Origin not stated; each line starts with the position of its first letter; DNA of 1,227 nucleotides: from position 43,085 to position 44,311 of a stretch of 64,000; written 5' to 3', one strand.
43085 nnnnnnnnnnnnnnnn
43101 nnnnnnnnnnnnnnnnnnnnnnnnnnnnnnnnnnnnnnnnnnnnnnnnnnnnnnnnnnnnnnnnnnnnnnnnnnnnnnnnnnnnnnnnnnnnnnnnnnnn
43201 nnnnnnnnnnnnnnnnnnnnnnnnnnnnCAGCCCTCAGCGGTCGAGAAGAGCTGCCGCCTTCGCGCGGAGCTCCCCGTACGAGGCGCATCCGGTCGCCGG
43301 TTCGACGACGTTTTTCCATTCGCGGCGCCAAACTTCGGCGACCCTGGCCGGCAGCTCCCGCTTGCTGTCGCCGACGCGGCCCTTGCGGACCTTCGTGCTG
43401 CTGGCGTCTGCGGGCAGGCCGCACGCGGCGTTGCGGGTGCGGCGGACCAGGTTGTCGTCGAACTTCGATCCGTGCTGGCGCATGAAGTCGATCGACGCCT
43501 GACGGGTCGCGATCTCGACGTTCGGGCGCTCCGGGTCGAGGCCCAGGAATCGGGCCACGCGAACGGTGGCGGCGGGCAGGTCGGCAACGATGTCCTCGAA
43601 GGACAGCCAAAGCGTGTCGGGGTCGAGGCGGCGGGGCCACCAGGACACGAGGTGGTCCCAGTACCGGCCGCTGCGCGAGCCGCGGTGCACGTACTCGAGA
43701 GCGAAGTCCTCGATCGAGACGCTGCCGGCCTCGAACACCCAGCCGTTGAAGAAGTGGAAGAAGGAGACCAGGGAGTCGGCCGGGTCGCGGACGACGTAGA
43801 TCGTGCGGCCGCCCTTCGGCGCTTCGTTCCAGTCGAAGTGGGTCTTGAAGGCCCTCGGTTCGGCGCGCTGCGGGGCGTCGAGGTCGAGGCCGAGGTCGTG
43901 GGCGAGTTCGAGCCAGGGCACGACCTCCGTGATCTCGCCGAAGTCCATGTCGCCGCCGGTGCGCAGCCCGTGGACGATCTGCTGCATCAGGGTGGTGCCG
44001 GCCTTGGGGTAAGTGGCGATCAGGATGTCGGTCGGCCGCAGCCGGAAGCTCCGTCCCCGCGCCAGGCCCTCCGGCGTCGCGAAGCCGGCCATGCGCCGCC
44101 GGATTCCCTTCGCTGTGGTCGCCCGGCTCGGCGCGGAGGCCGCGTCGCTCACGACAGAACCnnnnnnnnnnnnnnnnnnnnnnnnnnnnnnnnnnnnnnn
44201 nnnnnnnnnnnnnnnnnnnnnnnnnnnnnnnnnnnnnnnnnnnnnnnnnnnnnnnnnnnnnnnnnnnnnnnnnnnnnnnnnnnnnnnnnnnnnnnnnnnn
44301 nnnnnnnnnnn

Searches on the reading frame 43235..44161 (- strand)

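Call 20: search_protein_families(library=pfam, proteins=[window:43235-44161:-], max_evalue=0.001)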
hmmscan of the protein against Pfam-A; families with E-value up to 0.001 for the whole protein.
window:43235-44161:- (308 aa): 2 families
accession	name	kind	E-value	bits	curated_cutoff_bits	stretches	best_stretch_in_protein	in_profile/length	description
PF00685.33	Sulfotransfer_1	-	1.1e-36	127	22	1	43-277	1-242/255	Sulfotransferase domain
PF13469.12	Sulfotransfer_3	-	1.8e-07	32.1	27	1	120-209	127-213/216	Sulfotransferase family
